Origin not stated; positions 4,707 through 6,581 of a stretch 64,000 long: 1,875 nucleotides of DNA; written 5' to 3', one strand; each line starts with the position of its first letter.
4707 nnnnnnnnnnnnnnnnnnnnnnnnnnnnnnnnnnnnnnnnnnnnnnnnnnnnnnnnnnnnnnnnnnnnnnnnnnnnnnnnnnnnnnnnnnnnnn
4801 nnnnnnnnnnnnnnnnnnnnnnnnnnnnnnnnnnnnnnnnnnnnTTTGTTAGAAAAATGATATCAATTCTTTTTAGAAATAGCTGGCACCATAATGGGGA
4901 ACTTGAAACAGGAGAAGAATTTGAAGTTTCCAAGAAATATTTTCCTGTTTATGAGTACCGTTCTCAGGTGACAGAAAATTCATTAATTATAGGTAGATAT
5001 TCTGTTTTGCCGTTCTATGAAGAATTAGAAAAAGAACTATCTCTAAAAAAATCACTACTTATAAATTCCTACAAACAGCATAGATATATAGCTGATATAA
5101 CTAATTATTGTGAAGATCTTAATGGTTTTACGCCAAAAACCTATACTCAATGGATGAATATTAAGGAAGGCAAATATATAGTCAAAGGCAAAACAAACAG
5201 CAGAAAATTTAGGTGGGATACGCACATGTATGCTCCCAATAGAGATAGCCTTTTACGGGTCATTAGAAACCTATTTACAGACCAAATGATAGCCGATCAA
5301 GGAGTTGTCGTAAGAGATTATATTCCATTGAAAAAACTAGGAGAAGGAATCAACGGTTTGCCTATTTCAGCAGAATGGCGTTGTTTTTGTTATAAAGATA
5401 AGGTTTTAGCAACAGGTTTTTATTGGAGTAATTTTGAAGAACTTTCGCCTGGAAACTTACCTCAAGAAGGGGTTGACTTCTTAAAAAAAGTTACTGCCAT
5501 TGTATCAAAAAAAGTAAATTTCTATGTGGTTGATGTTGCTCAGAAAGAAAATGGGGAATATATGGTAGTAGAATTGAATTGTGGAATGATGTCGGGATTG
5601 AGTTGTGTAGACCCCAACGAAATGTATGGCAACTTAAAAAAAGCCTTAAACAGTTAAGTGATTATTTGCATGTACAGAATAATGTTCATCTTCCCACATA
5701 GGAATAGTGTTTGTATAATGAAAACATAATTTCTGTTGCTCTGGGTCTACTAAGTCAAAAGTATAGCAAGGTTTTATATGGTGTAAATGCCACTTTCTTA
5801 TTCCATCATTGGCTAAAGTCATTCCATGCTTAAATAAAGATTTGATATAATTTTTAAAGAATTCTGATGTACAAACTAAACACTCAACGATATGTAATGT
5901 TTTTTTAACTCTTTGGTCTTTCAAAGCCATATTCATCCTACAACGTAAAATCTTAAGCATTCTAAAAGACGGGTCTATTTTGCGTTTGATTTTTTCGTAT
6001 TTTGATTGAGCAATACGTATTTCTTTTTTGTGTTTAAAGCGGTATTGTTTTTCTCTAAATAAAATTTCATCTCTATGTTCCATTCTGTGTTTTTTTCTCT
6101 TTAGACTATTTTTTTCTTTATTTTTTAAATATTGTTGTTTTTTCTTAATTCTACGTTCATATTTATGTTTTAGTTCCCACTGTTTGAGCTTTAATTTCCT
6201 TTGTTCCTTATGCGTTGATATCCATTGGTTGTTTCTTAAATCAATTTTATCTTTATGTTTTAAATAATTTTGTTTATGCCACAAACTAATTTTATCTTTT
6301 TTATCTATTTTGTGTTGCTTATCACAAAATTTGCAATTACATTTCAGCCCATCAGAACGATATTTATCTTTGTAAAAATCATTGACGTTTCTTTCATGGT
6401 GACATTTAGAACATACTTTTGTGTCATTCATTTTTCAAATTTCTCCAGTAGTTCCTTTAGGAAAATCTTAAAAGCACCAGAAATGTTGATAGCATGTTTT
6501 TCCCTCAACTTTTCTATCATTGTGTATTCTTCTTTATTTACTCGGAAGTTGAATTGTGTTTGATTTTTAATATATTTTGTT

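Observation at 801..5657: Operon combining reverse-ordered split coaB-coaC with a glycosyltransferase, a radical SAM enzyme and an ATP-grasp enzyme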

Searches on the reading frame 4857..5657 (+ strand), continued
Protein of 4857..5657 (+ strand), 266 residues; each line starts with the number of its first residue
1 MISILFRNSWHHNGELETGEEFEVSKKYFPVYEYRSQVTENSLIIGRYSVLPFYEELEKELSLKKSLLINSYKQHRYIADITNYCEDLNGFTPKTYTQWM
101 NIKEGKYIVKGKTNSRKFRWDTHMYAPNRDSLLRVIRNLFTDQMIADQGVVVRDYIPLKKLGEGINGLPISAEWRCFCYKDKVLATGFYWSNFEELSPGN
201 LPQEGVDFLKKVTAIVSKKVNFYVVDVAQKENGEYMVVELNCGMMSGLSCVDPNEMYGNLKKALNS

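Call 98: predict_structure(alignment_id=A1)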
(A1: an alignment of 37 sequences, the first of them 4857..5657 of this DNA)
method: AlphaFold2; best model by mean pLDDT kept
length: 266 residues; sequences in the alignment: 37
mean_pLDDT: 95.1   pTM: 0.91
mean pLDDT of the five models: 95.1, 94.5, 93.6, 93.5, 93.0
residues with pLDDT >= 90: 244; 70-90: 16; 50-70: 6; < 50: 0
segments of 3 or more residues with pLDDT < 50: none
pLDDT, mean of each block of 10 residues (from residue 1): 91 71 97 95 97 95 98 97 96 95 95 92 95 95 93 97 95 98 98 95 98 98 99 98 95 98 95
secondary structure, 60 per line:
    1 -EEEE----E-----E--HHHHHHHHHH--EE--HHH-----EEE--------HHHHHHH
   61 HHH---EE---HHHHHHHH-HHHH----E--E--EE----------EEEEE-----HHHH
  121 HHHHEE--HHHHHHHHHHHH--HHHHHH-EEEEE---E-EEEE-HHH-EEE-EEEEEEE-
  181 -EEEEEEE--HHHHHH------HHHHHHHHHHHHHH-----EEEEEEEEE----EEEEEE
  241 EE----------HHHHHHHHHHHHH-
elements in order: E2-5 H19-28 E43-45 H54-63 H72-79 H81-84 E107-111 H117-124 H129-140 H143-148 E150-154 E160-163 E169-171 E173-179 E182-188 H191-196 H203-216 E222-230 E235-242 H253-265

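Call 103: search_dna_similar(query=window:4857-5657:+, collection=phages, mode=protein, max_rows=30)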
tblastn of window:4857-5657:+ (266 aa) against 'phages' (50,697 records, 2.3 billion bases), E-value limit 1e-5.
Records with a match: 1; places in all: 1; records where one place covers at least 80% of the query: 1.
Best place of each record, by identity: <60% 1.
By first word of the organism name: uncultured 1.
By host as written in the record: - 1.
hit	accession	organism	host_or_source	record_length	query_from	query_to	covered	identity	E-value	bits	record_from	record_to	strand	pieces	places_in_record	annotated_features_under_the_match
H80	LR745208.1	uncultured phage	metagenomic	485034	27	265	90%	43.2%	2e-50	182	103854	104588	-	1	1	record has no annotation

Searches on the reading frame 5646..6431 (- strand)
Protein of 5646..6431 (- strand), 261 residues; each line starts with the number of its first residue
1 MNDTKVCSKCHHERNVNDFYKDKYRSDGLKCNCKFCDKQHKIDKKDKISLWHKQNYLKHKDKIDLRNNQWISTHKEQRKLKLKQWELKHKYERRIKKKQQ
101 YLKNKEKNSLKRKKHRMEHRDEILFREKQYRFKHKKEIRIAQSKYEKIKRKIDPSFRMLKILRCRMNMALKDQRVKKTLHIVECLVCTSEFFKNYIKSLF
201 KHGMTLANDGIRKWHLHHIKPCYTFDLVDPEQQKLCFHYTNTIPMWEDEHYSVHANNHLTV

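Call 3: search_protein_families(library=pfam, proteins=[window:5646-6431:-], max_evalue=0.1)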
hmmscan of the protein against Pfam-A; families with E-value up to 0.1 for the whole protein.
window:5646-6431:- (261 aa): 0 families

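Call 4: search_protein_families(library=phrogs, proteins=[window:5646-6431:-], max_evalue=0.01)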
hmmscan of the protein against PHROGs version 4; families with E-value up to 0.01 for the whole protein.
window:5646-6431:- (261 aa): 4 families
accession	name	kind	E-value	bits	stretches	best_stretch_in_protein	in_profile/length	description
phrog_2340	-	DNA, RNA and nucleotide metabolism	0.00019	22.6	1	2-131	6-127/171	endonuclease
phrog_6611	-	unknown function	0.00034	21.8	1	3-41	140-178/180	-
phrog_2633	-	DNA, RNA and nucleotide metabolism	0.00064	20.9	1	3-70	12-76/142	endonuclease VII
phrog_1035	-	DNA, RNA and nucleotide metabolism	0.0042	18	0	4-222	63-188/271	endonuclease VII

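Call 78: search_protein_families(library=pfam, proteins=[window:5646-6431:-], max_evalue=0.01)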
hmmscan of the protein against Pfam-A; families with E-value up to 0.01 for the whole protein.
window:5646-6431:- (261 aa): 0 families
